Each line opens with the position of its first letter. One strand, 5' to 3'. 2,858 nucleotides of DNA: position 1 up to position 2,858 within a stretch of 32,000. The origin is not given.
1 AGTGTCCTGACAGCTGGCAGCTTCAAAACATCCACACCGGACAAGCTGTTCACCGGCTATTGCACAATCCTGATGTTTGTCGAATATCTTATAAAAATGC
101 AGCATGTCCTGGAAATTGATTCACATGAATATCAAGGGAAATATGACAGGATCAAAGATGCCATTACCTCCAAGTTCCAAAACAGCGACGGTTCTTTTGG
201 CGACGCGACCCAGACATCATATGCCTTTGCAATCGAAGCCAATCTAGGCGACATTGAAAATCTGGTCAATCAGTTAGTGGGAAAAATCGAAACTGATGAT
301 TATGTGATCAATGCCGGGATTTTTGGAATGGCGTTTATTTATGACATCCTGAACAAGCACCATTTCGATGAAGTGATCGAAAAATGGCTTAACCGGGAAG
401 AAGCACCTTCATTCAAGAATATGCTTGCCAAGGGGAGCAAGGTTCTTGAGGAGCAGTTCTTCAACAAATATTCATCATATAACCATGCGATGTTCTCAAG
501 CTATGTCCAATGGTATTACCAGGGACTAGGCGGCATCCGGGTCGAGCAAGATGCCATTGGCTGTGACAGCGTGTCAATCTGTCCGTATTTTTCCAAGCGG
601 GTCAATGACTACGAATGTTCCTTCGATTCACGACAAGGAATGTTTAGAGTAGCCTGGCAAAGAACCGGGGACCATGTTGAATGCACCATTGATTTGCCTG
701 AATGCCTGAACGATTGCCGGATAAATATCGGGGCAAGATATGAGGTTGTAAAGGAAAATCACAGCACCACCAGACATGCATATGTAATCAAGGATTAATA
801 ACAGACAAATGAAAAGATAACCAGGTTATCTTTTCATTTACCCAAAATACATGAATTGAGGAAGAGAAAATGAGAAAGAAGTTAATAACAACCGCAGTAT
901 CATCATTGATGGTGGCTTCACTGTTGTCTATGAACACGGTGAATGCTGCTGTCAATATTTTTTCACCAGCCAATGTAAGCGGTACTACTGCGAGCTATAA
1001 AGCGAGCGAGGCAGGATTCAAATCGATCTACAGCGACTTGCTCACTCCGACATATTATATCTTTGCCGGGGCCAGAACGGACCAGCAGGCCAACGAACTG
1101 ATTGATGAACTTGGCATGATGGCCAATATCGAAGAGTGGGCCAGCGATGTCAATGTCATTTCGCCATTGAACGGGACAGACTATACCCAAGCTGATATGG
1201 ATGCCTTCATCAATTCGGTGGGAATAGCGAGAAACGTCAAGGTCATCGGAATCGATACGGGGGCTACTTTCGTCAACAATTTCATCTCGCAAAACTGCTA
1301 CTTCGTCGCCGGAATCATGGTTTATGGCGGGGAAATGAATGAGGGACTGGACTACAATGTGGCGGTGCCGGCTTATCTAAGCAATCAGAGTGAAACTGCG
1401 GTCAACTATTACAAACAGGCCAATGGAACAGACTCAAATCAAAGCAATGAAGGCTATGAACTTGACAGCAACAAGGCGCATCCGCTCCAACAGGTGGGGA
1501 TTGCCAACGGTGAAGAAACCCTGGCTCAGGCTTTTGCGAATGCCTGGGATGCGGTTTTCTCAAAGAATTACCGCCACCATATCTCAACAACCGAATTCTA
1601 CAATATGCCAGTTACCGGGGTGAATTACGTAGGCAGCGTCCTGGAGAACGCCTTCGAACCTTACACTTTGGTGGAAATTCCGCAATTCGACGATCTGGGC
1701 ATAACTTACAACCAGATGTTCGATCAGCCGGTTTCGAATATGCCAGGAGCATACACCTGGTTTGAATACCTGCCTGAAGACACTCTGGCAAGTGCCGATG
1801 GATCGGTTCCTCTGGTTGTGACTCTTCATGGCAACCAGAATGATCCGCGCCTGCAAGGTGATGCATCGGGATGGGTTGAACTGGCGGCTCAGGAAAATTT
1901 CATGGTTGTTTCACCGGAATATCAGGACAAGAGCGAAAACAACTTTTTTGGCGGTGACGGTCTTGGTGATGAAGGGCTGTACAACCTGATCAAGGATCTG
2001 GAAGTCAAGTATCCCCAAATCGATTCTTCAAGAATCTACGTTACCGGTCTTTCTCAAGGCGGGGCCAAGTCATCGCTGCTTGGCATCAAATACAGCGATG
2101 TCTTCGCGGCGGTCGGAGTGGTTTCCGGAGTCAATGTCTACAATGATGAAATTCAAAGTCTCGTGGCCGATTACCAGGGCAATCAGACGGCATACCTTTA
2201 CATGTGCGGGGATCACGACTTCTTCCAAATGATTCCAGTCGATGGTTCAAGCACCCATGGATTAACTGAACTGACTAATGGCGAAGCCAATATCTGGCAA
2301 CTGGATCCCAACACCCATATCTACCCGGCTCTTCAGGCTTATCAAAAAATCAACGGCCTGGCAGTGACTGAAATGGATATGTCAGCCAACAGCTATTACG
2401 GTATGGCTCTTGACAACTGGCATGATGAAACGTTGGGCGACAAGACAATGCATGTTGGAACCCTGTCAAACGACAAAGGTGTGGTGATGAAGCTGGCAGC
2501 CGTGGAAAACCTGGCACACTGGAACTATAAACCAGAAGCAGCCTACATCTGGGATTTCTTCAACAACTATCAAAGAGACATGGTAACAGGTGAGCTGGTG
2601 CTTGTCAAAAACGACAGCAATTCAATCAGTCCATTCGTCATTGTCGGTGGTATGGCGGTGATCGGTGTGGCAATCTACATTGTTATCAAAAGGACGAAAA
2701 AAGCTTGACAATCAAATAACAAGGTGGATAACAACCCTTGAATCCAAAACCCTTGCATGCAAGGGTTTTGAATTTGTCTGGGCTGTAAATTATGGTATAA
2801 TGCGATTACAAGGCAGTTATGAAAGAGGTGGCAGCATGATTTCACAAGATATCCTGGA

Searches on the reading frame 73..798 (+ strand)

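Call 81: search_protein_families(library=pfam, proteins=[window:73-798:+], max_evalue=0.0001)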
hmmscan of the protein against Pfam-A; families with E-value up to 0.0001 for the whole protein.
window:73-798:+ (241 aa): 2 families
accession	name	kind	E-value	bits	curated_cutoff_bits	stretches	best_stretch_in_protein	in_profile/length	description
PF17389.8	Bac_rhamnosid6H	-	1.4e-19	71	24.5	1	10-151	186-338/339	Bacterial alpha-L-rhamnosidase 6 hairpin glycosidase domain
PF17390.7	Bac_rhamnosid_C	-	2.2e-05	24.6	22.1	1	159-210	4-55/78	Bacterial alpha-L-rhamnosidase C-terminal domain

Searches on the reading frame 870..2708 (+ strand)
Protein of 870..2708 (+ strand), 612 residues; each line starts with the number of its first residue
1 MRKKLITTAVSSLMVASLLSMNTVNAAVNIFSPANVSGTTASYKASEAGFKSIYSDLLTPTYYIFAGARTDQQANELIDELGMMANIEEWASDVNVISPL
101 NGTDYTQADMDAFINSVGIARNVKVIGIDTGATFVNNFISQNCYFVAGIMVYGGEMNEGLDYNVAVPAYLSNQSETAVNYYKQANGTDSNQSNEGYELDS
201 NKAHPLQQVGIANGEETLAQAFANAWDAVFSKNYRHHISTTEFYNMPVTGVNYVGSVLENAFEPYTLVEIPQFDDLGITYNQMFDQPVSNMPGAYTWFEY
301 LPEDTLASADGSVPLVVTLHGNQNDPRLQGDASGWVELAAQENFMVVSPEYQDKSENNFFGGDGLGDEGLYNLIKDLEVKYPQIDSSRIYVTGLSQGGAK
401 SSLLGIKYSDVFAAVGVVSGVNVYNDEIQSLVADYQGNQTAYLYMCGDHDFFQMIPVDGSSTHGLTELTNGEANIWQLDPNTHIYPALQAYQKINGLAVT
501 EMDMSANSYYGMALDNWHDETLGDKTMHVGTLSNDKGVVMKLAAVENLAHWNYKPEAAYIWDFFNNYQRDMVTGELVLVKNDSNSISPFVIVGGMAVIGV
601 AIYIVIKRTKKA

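Call 81: search_protein_families(library=pfam, proteins=[window:870-2708:+], max_evalue=0.0001)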
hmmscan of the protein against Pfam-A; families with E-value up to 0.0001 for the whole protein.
window:870-2708:+ (612 aa): 1 family
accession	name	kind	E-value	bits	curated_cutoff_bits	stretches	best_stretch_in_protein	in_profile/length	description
PF10503.15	Esterase_PHB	-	1.1e-08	35.1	23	1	309-423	12-133/219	Esterase PHB depolymerase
